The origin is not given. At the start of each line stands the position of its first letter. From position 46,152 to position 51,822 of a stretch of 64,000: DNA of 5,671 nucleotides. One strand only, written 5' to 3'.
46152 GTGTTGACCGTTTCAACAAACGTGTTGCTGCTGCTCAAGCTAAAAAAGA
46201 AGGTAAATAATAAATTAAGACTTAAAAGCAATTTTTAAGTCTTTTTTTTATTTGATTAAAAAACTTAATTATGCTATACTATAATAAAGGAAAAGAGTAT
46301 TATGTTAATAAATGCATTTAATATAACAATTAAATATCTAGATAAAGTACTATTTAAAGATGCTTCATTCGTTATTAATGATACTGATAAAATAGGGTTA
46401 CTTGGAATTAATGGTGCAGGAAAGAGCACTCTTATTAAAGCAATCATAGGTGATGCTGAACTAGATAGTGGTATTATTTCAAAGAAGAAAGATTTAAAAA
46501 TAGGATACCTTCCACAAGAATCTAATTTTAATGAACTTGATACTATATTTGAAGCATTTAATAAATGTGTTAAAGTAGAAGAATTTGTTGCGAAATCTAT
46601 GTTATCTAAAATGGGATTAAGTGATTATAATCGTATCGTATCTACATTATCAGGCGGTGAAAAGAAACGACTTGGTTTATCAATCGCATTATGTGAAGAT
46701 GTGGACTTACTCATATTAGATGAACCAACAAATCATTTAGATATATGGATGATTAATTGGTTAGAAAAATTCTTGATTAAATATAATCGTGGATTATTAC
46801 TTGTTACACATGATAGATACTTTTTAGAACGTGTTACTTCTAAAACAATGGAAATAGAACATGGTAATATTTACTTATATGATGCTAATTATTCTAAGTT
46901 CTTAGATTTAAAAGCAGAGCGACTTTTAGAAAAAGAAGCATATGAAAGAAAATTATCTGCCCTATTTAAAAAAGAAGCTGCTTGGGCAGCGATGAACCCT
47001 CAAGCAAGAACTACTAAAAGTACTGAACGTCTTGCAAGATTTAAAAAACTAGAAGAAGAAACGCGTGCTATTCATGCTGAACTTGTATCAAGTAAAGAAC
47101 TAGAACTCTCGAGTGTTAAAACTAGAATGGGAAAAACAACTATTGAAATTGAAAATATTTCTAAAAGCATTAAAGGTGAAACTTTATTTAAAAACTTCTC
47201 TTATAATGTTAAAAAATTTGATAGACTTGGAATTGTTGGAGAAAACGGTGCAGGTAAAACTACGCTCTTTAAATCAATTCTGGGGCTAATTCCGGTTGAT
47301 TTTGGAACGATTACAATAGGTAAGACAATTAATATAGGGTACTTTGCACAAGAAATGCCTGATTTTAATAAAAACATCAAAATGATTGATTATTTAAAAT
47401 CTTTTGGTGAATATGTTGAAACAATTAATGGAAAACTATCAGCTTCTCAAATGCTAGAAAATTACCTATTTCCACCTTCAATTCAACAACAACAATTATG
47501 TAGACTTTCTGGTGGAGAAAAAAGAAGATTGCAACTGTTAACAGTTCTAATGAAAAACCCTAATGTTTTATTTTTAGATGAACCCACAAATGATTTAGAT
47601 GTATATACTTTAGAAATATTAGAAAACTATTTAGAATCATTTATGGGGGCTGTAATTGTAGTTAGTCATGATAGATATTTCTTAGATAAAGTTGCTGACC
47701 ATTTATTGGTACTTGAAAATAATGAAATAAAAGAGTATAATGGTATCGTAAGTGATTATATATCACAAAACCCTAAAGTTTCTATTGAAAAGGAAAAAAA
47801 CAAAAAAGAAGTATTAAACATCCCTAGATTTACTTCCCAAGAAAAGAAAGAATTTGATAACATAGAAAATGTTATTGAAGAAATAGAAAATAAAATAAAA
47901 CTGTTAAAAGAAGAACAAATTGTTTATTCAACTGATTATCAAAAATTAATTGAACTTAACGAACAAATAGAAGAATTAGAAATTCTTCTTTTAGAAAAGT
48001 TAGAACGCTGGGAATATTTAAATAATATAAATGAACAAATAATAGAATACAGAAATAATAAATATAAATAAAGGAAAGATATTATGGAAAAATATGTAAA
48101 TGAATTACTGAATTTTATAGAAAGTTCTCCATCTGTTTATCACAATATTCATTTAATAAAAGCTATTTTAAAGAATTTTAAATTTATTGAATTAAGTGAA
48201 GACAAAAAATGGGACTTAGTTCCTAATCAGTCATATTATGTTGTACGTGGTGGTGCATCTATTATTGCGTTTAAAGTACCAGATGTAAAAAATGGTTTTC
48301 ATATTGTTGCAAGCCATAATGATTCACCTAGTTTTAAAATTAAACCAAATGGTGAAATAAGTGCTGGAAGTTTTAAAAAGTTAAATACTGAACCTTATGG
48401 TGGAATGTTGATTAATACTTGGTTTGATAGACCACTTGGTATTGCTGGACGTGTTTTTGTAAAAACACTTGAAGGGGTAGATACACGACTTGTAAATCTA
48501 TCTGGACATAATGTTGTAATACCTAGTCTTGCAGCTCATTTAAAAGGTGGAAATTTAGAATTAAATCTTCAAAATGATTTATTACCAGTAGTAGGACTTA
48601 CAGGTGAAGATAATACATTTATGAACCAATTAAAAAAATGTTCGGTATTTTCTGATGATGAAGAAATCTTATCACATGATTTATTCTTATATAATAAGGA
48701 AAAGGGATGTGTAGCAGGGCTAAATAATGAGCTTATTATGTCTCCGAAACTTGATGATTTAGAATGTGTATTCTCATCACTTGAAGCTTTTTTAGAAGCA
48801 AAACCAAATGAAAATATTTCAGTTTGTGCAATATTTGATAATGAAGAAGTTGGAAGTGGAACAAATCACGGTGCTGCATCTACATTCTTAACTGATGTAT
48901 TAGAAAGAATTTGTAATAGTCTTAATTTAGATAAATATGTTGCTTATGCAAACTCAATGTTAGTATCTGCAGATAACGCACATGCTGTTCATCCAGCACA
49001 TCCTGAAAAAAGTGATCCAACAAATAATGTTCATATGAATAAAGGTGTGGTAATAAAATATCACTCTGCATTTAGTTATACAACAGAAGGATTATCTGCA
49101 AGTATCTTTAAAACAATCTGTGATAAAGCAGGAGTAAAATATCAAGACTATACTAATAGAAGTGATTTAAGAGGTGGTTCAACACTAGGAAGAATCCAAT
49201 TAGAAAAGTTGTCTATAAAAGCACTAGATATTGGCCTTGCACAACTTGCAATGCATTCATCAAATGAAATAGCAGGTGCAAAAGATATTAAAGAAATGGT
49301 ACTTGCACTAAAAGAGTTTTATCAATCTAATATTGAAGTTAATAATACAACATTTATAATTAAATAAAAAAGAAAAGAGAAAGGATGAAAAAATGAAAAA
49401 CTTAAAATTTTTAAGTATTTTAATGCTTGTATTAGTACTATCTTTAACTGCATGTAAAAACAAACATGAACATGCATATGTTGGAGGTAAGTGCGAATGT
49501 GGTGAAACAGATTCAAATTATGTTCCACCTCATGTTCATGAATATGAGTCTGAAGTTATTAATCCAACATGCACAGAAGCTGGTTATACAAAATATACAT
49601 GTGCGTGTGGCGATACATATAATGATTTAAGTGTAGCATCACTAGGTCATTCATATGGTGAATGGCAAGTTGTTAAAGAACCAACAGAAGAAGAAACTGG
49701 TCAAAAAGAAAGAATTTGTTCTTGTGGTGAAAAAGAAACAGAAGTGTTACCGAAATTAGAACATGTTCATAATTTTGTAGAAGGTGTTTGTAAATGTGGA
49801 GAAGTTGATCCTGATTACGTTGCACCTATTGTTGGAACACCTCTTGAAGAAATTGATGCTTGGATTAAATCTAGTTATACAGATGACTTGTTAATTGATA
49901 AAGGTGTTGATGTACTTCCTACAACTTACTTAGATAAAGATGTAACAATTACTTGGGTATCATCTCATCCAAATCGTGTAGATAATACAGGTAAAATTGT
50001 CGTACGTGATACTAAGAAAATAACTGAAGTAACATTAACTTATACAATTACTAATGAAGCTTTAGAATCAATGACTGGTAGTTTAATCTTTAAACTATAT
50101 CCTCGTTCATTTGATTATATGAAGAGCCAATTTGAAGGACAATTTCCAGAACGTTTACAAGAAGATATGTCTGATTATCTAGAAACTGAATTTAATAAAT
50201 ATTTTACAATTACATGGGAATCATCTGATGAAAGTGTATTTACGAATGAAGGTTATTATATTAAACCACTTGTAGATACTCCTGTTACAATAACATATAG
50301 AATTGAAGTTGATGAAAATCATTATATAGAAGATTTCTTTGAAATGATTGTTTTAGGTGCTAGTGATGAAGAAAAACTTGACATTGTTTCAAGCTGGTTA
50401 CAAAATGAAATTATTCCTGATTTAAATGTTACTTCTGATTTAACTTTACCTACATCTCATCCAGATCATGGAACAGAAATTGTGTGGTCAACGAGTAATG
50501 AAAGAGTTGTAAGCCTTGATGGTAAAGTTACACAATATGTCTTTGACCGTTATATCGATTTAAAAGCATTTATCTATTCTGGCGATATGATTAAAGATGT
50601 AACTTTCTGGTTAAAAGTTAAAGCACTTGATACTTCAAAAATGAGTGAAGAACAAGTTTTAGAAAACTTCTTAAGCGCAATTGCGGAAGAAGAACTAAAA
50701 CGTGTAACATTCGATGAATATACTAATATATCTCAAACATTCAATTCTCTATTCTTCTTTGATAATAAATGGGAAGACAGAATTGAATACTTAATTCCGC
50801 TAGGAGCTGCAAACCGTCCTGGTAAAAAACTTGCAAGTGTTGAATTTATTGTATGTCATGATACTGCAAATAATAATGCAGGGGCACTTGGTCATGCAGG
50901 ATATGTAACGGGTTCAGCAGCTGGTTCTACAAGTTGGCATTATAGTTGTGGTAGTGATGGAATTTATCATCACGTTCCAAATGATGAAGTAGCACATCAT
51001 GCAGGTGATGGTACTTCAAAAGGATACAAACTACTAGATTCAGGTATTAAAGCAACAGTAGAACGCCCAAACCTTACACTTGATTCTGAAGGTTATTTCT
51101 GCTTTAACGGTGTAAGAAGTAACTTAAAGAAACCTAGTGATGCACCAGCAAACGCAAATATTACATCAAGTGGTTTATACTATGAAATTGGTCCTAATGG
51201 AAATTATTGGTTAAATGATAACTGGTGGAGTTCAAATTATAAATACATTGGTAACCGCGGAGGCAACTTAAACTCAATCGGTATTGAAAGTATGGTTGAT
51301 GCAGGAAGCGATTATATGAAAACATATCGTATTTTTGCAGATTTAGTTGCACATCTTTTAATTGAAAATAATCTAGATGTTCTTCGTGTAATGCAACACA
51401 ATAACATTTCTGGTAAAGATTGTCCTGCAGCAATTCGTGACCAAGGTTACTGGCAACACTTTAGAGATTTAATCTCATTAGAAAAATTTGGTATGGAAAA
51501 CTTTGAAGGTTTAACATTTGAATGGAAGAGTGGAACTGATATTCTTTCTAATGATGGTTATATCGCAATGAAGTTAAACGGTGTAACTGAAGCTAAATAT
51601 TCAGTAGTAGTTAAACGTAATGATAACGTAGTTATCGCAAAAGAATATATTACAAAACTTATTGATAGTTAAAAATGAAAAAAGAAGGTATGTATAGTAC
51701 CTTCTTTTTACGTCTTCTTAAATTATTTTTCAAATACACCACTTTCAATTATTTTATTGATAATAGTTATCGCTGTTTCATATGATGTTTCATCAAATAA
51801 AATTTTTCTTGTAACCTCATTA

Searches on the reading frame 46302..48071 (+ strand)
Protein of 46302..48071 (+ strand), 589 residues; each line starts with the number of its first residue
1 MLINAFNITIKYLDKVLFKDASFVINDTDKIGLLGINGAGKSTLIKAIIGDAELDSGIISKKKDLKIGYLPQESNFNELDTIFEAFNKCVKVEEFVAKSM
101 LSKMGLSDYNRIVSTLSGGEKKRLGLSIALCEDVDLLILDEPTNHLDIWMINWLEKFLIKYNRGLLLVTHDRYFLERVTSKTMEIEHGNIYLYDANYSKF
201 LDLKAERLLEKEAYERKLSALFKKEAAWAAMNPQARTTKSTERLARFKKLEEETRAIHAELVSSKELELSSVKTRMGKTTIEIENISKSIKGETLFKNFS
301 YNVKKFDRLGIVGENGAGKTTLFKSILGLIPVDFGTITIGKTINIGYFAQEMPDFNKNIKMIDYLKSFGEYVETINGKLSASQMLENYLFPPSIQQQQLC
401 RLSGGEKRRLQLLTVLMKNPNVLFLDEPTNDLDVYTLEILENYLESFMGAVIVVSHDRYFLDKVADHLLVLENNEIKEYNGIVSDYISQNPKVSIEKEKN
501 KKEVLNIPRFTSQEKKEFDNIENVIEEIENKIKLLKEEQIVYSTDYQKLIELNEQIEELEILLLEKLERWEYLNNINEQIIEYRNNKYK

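Call 5: search_protein_families(library=pfam, proteins=[window:46302-48071:+], max_evalue=0.01)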
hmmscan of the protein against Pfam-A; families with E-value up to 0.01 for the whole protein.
window:46302-48071:+ (589 aa): 14 families
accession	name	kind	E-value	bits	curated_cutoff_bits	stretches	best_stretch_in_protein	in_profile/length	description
PF00005.33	ABC_tran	-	3.6e-49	167.3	25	2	19-144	2-137/137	ABC transporter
PF13304.12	AAA_21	-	1.2e-14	55.6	27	2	112-175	234-303/304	AAA domain, putative AbiEii toxin, Type IV TA system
PF02463.25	SMC_N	-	1.4e-11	44.7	40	1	366-470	104-211/220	RecF/RecN/SMC N terminal domain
PF16326.10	ABC_tran_CTD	-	1.4e-10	41.7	32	1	510-574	2-68/69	ABC transporter C-terminal domain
PF12848.13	ABC_tran_Xtn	-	1.3e-07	32.1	25.9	1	184-254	2-74/85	ABC transporter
PF13555.12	AAA_29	-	9.2e-07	29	27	0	18-49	12-43/61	P-loop containing region of AAA domain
PF01926.29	MMR_HSR1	-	5.6e-05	23.7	21.9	0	30-51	1-22/113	50S ribosome-binding GTPase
PF03193.22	RsgA_GTPase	-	6.7e-05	23.2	30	0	31-63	109-141/174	RsgA GTPase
PF00004.35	AAA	-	7.6e-05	23.6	21.2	0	311-352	3-43/131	ATPase family associated with various cellular activities (AAA)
PF00931.28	NB-ARC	-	0.00022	21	23.5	0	305-327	17-39/248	NB-ARC domain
PF03308.22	MeaB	-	0.00026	20.6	23.1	0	27-49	32-54/273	Methylmalonyl Co-A mutase-associated GTPase MeaB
PF13401.12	AAA_22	-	0.00053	20.8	27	0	311-332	10-31/130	AAA domain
PF02367.23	TsaE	-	0.0016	18.9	26.6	0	296-328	11-43/128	Threonylcarbamoyl adenosine biosynthesis protein TsaE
PF25201.1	nSTAND6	-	0.0026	18.2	27.7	0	23-56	13-46/148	Novel STAND NTPase 6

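Call 6: search_protein_families(library=ncbifam, proteins=[window:46302-48071:+], max_evalue=0.01)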
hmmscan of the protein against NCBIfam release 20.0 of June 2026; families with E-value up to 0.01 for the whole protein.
window:46302-48071:+ (589 aa): 194 families (the best 25 are shown)
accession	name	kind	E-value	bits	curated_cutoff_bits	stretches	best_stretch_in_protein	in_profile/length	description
NF000355.4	ribo_prot_ABC_F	equivalog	1.4e-118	396.9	380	2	2-459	2-487/499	ribosomal protection-like ABC-F family protein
NF008775.0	PRK11819.1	equivalog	5.9e-116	388.3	599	2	104-498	152-543/556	energy-dependent translational throttle protein EttA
TIGR03719.1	ABC_ABC_ChvD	subfamily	2.3e-113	379.7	806.75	2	106-499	152-542/552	energy-dependent translational throttle protein EttA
NF050005.1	ABC_ATPase_Uup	equivalog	4.8e-104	348.8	900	2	73-575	114-634/636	ATP-binding cassette ATPase Uup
NF008358.0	PRK11147.1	equivalog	2.6e-101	339.8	936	2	98-578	140-633/635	ABC transporter ATP-binding protein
NF000168.2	ABCF_Msr_all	exception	1.4e-97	327.4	680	5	4-179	298-472/487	Msr family ABC-F type ribosomal protection protein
NF011646.0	PRK15064.1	equivalog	1.1e-84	284.8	762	2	122-489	162-526/530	ABC-F family ATPase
NF000170.2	ABCF_Vga_all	exception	1.3e-84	284.6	725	2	237-515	233-499/521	Vga family ABC-F type ribosomal protection protein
NF043038.1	ABCF_CplR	exception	1.4e-84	284.8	780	2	151-505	131-504/544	ABC-F type ribosomal protection protein CplR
NF007921.0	PRK10636.1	equivalog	2.1e-72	244.4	917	2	97-540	129-566/638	ABC transporter ATP-binding protein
NF000171.1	ABCF_producer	exception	5.9e-72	242.8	800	4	108-221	156-270/541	TlrC/CarA/OleB/SrmB family ABC-F type ribosomal protection protein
NF000169.2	ABCF_Sal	exception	1.6e-67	228.4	725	3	103-480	118-510/542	Sal family ABC-F type ribosomal protection protein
NF000514.1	ABCF_OptrA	exception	1.4e-63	215.2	1450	2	98-571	163-646/655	ABC-F type ribosomal protection protein OptrA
NF000167.2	ABCF_Lsa_all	exception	2.3e-62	211.6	750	4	400-517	116-233/492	Lsa family ABC-F type ribosomal protection protein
NF000166.1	ABCF_CarA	exception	2.8e-62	210.7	1050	4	104-216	163-278/556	ABC-F type ribosomal protection protein Car(A)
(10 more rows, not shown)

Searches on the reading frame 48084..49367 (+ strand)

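Call 5: search_protein_families(library=pfam, proteins=[window:48084-49367:+], max_evalue=0.01)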
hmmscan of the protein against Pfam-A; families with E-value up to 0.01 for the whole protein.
window:48084-49367:+ (427 aa): 2 families
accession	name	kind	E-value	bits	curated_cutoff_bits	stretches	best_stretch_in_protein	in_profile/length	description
PF02127.20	Peptidase_M18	-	3.1e-107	359.5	24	1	11-413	1-432/432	Aminopeptidase I zinc metalloprotease (M18)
PF05343.19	Peptidase_M42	-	3.6e-10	39.8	23.2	1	305-406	193-290/292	M42 glutamyl aminopeptidase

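Call 6: search_protein_families(library=ncbifam, proteins=[window:48084-49367:+], max_evalue=0.01)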
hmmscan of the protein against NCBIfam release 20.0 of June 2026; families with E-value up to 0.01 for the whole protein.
window:48084-49367:+ (427 aa): 2 families
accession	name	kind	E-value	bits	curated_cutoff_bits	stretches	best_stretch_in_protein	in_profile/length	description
NF002759.0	PRK02813.1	equivalog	1.1e-140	469.4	356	1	2-415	6-429/430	M18 family aminopeptidase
NF002600.0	PRK02256.1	equivalog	8.3e-44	149.9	529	1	2-415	25-462/463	aminopeptidase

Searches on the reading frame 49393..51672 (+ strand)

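Call 5: search_protein_families(library=pfam, proteins=[window:49393-51672:+], max_evalue=0.01)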
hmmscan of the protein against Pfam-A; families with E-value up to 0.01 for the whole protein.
window:49393-51672:+ (759 aa): 2 families
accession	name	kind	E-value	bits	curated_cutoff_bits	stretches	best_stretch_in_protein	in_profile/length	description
PF20578.4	aBig_2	-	1.1e-22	80.1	27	2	345-411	20-88/89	Atrophied bacterial Ig domain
PF01510.30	Amidase_2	-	3.6e-14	53.6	26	1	482-679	4-130/131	N-acetylmuramoyl-L-alanine amidase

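Call 6: search_protein_families(library=ncbifam, proteins=[window:49393-51672:+], max_evalue=0.01)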
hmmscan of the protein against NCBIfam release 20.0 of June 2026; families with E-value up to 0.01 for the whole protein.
window:49393-51672:+ (759 aa): 0 families
